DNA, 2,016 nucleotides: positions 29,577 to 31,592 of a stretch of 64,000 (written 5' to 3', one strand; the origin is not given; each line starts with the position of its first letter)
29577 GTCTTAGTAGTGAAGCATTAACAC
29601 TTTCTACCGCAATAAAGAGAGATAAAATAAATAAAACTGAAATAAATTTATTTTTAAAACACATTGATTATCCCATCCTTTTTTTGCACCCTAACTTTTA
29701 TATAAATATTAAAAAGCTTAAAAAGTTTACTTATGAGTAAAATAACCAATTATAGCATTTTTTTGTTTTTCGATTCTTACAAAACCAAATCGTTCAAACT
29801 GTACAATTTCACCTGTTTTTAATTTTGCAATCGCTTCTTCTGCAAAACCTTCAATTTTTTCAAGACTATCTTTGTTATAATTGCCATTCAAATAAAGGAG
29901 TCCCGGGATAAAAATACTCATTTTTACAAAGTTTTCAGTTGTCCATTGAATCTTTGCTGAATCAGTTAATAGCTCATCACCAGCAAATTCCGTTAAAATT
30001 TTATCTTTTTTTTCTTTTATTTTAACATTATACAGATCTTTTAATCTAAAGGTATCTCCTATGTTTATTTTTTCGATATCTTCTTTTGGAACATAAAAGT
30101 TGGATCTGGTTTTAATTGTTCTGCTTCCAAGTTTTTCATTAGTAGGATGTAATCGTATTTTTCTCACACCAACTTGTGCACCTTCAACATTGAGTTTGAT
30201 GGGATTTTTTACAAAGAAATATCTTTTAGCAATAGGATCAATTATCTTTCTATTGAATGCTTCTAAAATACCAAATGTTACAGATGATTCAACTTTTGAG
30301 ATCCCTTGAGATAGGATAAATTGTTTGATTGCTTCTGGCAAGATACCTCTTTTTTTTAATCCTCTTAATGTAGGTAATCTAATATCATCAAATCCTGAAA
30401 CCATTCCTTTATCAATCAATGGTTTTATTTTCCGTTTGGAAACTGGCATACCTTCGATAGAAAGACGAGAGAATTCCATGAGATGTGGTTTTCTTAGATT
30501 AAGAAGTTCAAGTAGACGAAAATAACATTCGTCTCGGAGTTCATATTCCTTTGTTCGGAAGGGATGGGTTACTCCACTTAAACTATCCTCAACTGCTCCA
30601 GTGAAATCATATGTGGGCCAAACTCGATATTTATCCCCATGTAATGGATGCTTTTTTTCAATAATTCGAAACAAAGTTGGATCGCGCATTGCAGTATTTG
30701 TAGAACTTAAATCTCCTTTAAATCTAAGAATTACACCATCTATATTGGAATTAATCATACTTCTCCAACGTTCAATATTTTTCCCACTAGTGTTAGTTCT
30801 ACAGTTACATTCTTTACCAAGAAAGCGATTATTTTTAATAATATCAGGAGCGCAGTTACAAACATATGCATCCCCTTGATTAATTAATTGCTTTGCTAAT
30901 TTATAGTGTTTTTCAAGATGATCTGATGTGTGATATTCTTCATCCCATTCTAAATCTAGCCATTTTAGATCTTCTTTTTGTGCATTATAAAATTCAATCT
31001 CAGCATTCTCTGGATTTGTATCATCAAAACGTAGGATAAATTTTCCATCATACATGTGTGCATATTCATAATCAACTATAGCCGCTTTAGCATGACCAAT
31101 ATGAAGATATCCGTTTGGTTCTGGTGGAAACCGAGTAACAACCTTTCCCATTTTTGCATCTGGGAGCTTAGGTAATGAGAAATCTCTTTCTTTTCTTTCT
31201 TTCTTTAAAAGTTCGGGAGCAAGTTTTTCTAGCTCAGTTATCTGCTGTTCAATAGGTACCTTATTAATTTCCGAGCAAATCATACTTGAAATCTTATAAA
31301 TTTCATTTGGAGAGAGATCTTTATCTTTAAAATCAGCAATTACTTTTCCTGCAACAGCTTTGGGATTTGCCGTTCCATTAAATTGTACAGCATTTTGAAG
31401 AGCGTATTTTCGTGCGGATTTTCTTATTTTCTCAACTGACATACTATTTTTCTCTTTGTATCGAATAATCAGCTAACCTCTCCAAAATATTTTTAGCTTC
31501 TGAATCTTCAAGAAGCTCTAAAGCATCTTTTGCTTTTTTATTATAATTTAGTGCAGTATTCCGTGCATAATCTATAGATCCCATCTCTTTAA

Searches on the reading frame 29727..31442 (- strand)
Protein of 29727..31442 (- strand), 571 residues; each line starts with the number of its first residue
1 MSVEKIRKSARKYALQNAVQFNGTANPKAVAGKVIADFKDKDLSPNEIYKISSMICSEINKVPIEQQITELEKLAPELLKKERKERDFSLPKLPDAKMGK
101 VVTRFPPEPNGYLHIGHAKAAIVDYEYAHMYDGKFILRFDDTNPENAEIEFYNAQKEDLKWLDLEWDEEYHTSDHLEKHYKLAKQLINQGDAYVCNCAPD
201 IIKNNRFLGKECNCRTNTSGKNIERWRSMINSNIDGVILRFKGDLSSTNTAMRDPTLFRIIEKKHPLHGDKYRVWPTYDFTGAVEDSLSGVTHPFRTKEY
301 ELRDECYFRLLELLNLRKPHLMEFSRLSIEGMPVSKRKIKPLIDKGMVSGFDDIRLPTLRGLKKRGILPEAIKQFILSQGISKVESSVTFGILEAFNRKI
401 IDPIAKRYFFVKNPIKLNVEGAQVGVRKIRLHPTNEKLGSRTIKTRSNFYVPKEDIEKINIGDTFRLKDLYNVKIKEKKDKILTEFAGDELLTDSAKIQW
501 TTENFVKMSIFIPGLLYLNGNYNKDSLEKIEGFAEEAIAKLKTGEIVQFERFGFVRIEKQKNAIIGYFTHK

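Call 27: search_protein_families(library=ncbifam, proteins=[window:29727-31442:-], max_evalue=0.00001)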
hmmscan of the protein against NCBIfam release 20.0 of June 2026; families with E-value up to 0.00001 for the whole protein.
window:29727-31442:- (571 aa): 10 families
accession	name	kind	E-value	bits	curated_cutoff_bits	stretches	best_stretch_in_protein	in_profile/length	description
NF003169.0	PRK04156.1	equivalog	3.2e-167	557.6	516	1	4-571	3-567/567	glutamate--tRNA ligase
TIGR00463.1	gltX_arch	equivalog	6.9e-154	513.4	401.75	1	11-571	6-560/560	glutamate--tRNA ligase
NF011291.0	PRK14703.1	equivalog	4.4e-96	322.9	681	1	94-477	25-421/769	glutamine--tRNA ligase/YqeY domain fusion protein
TIGR00440.1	glnS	equivalog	3.4e-92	310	425.8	1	101-477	1-387/524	glutamine--tRNA ligase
TIGR00464.1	gltX_bact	equivalog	9.2e-31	107.2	289.95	1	100-390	1-282/470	glutamate--tRNA ligase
NF004315.1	PRK05710.1-4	equivalog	1.5e-23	83.6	250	1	103-200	1-99/274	tRNA glutamyl-Q(34) synthetase GluQRS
NF004314.0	PRK05710.1-3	equivalog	4.8e-21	75.4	256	1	100-247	6-156/297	tRNA glutamyl-Q(34) synthetase GluQRS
TIGR03838.1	queuosine_YadB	equivalog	3.7e-20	72.4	276.7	1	102-322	2-217/272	tRNA glutamyl-Q(34) synthetase GluQRS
NF004312.0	PRK05710.1-1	equivalog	6.5e-11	42.1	453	1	100-249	13-162/306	tRNA glutamyl-Q(34) synthetase GluQRS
NF004313.0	PRK05710.1-2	equivalog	1.3e-10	40.9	380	1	100-231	4-146/299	tRNA glutamyl-Q(34) synthetase GluQRS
